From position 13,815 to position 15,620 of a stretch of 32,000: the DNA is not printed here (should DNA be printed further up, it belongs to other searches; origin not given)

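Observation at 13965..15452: Intact ORF resembling a drastically reduced, catalytically degenerate family B DNA polymerase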

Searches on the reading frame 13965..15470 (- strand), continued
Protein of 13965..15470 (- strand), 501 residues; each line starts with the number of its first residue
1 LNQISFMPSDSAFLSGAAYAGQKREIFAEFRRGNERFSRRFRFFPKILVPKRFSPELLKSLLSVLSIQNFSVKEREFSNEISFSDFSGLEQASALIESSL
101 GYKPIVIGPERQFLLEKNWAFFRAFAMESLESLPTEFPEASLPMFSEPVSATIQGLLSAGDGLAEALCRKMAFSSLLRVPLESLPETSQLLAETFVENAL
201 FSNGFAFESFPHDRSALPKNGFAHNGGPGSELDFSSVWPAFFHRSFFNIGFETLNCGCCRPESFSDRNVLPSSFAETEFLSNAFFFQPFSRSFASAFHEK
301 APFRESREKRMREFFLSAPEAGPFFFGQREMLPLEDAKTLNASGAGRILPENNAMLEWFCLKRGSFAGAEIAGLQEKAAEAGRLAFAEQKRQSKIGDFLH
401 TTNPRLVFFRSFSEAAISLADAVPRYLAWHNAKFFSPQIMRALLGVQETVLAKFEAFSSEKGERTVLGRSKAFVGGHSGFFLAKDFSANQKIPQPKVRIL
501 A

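Call 33: find_encoding_contigs(protein=P0005, flank=10000, max_places=3)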
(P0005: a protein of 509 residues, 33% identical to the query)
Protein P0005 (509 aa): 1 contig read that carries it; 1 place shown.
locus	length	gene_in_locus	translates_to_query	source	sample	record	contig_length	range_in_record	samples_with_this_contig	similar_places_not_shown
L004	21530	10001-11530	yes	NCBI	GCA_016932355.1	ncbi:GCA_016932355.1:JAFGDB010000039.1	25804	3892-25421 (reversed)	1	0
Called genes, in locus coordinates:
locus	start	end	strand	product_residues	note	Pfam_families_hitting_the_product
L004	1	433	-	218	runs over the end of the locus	-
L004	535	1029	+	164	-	-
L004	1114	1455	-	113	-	PF01981:PTH2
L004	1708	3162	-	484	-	PF01592:NifU_N, PF14528:LAGLIDADG_3, PF01592:NifU_N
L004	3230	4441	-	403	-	PF00155:Aminotran_1_2 (weak), PF00266:Aminotran_5, PF01041:DegT_DnrJ_EryC1 (weak), PF01212:Beta_elim_lyase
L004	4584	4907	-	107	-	PF01022:HTH_5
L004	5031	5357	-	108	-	-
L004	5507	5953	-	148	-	-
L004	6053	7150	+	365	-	PF09376:NurA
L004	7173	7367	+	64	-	-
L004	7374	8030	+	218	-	-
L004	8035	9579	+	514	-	PF01935:DUF87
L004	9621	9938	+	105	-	-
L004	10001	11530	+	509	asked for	-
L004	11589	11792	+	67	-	PF01192:RNA_pol_Rpb6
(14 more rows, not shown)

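Call 41: find_related_loci(query=A3, collection=genome_contigs, flank=10000)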
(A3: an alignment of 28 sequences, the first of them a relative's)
Query A3 (519 aa) in genome_contigs; peptide patterns used: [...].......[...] (x = any residue, [..] = any of these).
116 stretches matched a pattern; 74 encode a relative of the query (tblastn E <= 1e-3); 74 distinct loci.
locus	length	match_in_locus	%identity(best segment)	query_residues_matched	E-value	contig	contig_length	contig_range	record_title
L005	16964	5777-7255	39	4-506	8e-110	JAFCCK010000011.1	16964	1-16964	MAG: Candidatus Iainarchaeum archaeon isolate AB_3033_Bin_158 AB_3033_Bin_158_scaffold_8128, whole genome shotgun sequen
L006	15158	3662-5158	39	15-519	4e-109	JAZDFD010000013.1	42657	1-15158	MAG: Candidatus Iainarchaeum archaeon isolate MEGAHIT-group-0.184 k141_7787563, whole genome shotgun sequence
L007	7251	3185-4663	39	4-506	8e-103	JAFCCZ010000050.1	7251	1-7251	MAG: Candidatus Iainarchaeum archaeon isolate Meg19_1012_Bin_199 Meg19_1012_Bin_199_scaffold_41859, whole genome shotgun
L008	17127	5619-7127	37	12-516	1e-100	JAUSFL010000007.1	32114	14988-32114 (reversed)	MAG: Candidatus Iainarchaeum archaeon isolate E14_maxbin.308 E14_k141_942173, whole genome shotgun sequence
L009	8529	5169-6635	37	13-505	2e-97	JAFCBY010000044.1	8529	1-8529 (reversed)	Candidatus Falkowbacteria bacterium isolate AB_1215_Bin_116 AB_1215_Bin_116.fna_scaffold_15344, whole genome shotgun seq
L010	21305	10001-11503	38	13-518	3e-96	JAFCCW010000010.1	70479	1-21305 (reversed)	MAG: Candidatus Iainarchaeum archaeon isolate Meg19_1012_Bin_161 Meg19_1012_Bin_161_scaffold_2610, whole genome shotgun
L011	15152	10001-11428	37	7-483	2e-90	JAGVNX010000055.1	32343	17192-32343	MAG: Candidatus Iainarchaeum archaeon isolate DeMMO3_25 c_000000013313, whole genome shotgun sequence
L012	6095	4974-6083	41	1-378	6e-87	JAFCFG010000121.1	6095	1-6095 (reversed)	MAG: Candidatus Iainarchaeum archaeon isolate Meg22_1416_Bin_183 Meg22_1416_Bin_183_scaffold_69278, whole genome shotgun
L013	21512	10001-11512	35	13-518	3e-86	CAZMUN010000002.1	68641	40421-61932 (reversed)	MAG TPA_asm: uncultured archaeon isolate SRP141376_co2_350 genome assembly, contig: NODE_1031_length_68641_cov_5.890080,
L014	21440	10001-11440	37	10-509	8e-86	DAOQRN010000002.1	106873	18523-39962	MAG TPA_asm: archaeon isolate AMR_MDS_1191 NODE_50_length_106873_cov_9.391095, whole genome shotgun sequence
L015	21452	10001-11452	36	6-509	3e-85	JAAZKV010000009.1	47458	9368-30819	MAG: Candidatus Iainarchaeum archaeon isolate AS22ysBPME_79 44504_AS22, whole genome shotgun sequence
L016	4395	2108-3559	35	3-500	3e-84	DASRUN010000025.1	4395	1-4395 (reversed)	MAG TPA_asm: archaeon isolate SMAG_U8112 k141_1491942, whole genome shotgun sequence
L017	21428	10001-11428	37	14-500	2e-83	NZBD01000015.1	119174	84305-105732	MAG: Candidatus Iainarchaeum archaeon isolate ARS1427 MHASMcontig_207936, whole genome shotgun sequence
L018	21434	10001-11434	33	14-509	3e-83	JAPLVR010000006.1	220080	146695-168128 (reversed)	MAG: Candidatus Iainarchaeum archaeon isolate LacPavin_0920_SED1_MAG_42_29 LacPavin_0920_SED1_scaffold_1141106, whole ge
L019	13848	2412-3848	36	13-510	7e-82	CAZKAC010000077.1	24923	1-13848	MAG TPA_asm: uncultured archaeon isolate SRP067234_co1_269 genome assembly, contig: k99_248098, whole genome shotgun seq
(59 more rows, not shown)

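Call 60: find_encoding_contigs(protein=P0001, flank=3000, max_places=3)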
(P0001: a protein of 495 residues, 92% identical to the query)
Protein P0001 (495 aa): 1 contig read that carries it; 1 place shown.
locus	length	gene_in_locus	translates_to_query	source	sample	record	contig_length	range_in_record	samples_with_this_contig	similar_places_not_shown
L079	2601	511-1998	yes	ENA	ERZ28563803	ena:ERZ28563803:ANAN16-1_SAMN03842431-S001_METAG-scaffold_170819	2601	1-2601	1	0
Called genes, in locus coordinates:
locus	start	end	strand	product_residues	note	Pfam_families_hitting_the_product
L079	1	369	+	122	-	?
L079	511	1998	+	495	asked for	-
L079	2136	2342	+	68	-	PF01192:RNA_pol_Rpb6 (weak)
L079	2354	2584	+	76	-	PF00833:Ribosomal_S17e (weak)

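Call 73: fold_search(model_id=the predicted structure, library=viral)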
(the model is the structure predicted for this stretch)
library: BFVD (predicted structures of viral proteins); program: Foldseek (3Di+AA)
matches with E <= 10: 695; with E <= 0.001: 32
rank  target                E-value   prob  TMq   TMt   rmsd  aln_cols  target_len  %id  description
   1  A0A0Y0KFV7            1.2e-06  1.00  0.35  0.20  17.2       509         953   11  DNA polymerase [Glossina hytrovirus (isolate Glossina pallidipes/Ethiopia/Seibersdorf/-)]
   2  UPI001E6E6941         7.2e-06  1.00  0.35  0.22  17.3       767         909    8  (no name look-up for this kind of identifier)
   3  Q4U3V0                8.4e-06  1.00  0.37  0.21  19.9       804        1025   11  DNA polymerase [Trichoplusia ni ascovirus 2c]
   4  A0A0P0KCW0            9.8e-06  1.00  0.33  0.24  22.1       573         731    9  DNA polymerase (Fragment) [Bald eagle poxvirus]
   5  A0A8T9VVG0            2.2e-05  1.00  0.41  0.22  19.5       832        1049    9  (no name in the UniProt tables at hand)
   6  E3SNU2                4.8e-05  1.00  0.36  0.23  17.5       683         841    9  DNA-directed DNA polymerase [Prochlorococcus phage P-SSM7]
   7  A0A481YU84            4.8e-05  1.00  0.31  0.14  21.8       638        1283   12  DNA-directed DNA polymerase [Marseillevirus LCMAC102]
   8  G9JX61                5.4e-05  1.00  0.37  0.43  14.0       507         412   10  DNA polymerase (Fragment) [Elephant endotheliotropic herpesvirus 4]
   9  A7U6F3                7.3e-05  1.00  0.38  0.20  19.9       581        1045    9  DNA polymerase [Phaeocystis pouchetii virus]
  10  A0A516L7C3            9.4e-05  1.00  0.36  0.26  16.2       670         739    8  (no name in the UniProt tables at hand)
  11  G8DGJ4                9.9e-05  1.00  0.32  0.16   7.7       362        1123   10  (no name in the UniProt tables at hand)
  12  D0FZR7                1.3e-04  1.00  0.28  0.13  19.6       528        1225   10  DNA polymerase [Heterocapsa circularisquama DNA virus 01]
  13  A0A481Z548            1.4e-04  1.00  0.41  0.22  17.6       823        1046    8  DNA-directed DNA polymerase [Pithovirus LCPAC104]
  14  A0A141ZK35            1.4e-04  1.00  0.31  0.12  18.3       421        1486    9  (no name in the UniProt tables at hand)
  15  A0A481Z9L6            1.4e-04  1.00  0.36  0.23  21.0       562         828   12  DNA-directed DNA polymerase [Pithovirus LCPAC202]
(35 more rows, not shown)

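Call 84: search_protein_families(library=padloc, proteins=[window:13965-15470:-, P0002, P0004], max_evalue=1)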
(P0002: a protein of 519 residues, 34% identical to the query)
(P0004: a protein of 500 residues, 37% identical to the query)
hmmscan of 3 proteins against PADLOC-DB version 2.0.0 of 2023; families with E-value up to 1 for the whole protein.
window:13965-15470:- (501 aa): 0 families

P0002 (519 aa): 0 families

P0004 (500 aa): 0 families

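Call 85: search_protein_families(library=phrogs, proteins=[window:13965-15470:-, P0002, P0004], max_evalue=1)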
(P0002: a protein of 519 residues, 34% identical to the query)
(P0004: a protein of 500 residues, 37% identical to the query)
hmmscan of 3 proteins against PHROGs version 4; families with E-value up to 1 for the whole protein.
window:13965-15470:- (501 aa): 0 families

P0002 (519 aa): 1 family
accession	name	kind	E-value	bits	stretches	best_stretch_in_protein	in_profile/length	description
phrog_262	-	DNA, RNA and nucleotide metabolism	0.00044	19.4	1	230-311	393-478/856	DNA polymerase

P0004 (500 aa): 0 families
